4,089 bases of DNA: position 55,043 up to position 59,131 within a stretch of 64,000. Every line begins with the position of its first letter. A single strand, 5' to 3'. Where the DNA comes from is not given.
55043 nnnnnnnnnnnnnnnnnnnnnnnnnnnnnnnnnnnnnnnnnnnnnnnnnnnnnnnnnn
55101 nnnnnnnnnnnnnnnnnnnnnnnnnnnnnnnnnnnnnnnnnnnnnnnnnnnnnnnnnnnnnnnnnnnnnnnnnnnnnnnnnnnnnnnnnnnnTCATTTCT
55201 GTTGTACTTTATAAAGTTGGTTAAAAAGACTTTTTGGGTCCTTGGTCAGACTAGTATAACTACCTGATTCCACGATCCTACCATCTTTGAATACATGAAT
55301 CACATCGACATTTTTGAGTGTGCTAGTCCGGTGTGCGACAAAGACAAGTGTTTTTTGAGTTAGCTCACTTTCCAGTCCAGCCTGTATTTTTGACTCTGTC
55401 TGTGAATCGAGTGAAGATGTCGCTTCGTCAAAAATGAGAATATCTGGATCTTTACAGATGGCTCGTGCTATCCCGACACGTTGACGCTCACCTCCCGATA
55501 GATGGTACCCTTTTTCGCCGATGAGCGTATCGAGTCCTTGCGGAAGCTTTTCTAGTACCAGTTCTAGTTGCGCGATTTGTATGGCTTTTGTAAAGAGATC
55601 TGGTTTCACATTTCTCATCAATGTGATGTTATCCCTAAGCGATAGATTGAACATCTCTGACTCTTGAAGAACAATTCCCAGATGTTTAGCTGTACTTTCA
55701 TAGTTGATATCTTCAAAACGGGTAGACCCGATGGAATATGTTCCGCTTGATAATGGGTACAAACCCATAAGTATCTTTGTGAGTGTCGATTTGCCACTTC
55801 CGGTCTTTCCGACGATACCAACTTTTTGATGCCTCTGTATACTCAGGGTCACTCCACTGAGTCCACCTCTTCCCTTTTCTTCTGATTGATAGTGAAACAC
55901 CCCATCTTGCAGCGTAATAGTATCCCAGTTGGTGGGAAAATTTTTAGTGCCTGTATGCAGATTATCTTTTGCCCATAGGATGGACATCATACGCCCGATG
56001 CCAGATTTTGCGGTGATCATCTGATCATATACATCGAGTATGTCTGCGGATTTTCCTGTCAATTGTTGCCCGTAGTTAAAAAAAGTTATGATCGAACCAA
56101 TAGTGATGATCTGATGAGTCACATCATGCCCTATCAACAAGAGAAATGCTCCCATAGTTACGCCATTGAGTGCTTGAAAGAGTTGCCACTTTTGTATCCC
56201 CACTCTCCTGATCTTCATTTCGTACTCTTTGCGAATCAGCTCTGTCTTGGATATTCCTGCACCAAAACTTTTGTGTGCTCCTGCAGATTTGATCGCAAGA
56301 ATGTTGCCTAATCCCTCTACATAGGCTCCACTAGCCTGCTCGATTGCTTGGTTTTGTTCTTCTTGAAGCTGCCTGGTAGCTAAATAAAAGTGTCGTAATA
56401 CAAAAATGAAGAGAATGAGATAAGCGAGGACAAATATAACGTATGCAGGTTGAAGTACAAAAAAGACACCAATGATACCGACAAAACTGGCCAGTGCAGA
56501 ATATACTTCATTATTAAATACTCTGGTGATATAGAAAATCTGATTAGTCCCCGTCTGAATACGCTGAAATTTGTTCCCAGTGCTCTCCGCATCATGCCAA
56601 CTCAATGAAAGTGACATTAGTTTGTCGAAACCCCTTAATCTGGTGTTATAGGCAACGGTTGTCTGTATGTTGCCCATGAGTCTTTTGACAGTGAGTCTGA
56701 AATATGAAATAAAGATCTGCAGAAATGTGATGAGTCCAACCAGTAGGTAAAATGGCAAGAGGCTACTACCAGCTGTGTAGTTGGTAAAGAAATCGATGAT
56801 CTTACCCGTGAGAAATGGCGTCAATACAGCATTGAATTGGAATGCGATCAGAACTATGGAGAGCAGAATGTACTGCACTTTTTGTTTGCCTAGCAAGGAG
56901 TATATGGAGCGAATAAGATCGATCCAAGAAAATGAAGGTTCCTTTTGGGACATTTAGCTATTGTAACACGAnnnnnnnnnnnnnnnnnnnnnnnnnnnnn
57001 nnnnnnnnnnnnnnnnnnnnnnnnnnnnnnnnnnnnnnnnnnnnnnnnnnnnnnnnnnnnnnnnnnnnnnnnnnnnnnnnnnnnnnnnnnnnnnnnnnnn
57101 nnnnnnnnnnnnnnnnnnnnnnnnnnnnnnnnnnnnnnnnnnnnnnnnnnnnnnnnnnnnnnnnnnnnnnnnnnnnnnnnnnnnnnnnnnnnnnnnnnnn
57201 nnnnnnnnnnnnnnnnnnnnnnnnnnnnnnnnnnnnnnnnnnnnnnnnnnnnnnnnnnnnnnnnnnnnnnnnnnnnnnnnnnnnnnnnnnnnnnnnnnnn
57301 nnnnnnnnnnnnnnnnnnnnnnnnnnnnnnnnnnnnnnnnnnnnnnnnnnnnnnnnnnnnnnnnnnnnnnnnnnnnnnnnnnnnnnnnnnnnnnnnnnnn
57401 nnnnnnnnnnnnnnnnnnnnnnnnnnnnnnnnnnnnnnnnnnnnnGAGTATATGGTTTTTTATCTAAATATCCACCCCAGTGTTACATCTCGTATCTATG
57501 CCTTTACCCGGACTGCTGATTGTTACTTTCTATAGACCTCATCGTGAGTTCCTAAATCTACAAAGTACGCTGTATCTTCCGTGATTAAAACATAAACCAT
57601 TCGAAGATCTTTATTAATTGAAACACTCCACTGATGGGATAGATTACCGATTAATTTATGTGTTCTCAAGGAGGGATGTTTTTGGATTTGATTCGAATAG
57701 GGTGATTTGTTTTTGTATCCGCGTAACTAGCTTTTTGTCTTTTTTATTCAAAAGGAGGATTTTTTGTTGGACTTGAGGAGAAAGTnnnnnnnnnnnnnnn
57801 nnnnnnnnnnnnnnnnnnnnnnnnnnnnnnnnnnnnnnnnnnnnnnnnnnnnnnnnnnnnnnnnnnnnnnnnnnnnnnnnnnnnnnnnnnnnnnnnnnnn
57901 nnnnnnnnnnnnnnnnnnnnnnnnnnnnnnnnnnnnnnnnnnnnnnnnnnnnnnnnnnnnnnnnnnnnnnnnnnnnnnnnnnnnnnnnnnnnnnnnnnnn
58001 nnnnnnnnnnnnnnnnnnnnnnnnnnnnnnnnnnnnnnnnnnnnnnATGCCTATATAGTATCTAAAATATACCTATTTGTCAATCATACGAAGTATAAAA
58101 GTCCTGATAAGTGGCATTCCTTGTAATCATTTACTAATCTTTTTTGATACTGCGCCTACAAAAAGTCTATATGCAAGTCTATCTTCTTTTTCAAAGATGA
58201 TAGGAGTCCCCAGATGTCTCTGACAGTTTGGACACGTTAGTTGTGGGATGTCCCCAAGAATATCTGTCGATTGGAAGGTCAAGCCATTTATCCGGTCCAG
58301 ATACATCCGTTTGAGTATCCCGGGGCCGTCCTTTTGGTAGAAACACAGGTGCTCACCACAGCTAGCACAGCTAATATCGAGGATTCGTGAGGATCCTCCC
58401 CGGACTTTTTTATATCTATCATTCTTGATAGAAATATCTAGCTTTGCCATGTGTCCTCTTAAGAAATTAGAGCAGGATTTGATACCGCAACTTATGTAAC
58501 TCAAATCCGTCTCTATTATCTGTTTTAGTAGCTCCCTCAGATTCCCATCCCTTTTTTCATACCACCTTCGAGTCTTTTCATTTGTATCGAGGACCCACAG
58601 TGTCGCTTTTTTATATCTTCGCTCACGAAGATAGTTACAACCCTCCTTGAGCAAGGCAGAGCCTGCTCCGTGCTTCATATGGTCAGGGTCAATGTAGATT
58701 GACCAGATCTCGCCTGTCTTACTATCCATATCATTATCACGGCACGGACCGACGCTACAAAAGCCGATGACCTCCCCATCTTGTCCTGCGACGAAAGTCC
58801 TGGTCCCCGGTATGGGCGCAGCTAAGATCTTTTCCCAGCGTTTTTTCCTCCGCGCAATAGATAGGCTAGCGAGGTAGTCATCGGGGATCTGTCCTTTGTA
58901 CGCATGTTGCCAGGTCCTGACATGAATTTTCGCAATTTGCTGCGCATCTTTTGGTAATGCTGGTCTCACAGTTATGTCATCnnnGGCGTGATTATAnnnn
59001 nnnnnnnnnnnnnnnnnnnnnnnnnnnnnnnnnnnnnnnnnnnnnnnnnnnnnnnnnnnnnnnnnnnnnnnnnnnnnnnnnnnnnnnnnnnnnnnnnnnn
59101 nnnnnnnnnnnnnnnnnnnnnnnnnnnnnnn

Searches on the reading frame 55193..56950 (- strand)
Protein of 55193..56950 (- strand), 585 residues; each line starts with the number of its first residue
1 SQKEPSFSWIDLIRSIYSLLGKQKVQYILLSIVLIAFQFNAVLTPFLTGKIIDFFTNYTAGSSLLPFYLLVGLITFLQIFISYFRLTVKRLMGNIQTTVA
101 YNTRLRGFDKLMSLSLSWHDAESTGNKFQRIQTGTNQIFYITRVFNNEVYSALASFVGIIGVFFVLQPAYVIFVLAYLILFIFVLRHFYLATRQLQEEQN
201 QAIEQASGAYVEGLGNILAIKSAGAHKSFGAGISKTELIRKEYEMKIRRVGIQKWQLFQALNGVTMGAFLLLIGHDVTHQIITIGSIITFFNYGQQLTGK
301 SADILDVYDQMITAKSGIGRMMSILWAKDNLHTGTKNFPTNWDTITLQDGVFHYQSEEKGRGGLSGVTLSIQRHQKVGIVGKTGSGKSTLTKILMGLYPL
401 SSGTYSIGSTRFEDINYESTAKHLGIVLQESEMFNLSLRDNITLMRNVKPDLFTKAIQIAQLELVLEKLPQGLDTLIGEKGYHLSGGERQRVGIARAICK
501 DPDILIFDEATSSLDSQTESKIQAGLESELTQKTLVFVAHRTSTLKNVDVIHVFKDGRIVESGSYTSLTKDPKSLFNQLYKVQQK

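Call 38: search_protein_families(library=pfam, max_evalue=0.0001, proteins=[window:55193-56950:-])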
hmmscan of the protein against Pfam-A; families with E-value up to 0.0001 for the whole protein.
window:55193-56950:- (585 aa): 3 families
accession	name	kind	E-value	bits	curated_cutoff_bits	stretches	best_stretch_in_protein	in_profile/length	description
PF00005.33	ABC_tran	-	1.3e-29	104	25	1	364-512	1-137/137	ABC transporter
PF00664.28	ABC_membrane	-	1.8e-19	70.9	28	1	30-299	4-272/274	ABC transporter transmembrane region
PF02463.25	SMC_N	-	6.1e-05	23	40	0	376-551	26-208/220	RecF/RecN/SMC N terminal domain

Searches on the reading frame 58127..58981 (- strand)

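Call 73: search_protein_families(library=pfam, max_evalue=0.001, proteins=[window:58127-58981:-])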
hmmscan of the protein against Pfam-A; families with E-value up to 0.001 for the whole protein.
window:58127-58981:- (284 aa): 5 families
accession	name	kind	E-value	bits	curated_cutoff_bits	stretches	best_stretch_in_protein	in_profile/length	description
PF00583.31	Acetyltransf_1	-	9.3e-18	65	20.7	1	57-143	30-113/116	Acetyltransferase (GNAT) family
PF13508.13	Acetyltransf_7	-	7.5e-12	45.9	27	1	59-143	2-79/84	Acetyltransferase (GNAT) domain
PF13673.13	Acetyltransf_10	-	7.1e-05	23.2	23.6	1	59-143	30-104/128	Acetyltransferase (GNAT) domain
PF08445.16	FR47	-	8.3e-05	22.9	22.1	1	86-143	18-74/86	FR47-like protein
PF13527.13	Acetyltransf_9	-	0.00061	20.2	25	1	5-131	2-114/127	Acetyltransferase (GNAT) domain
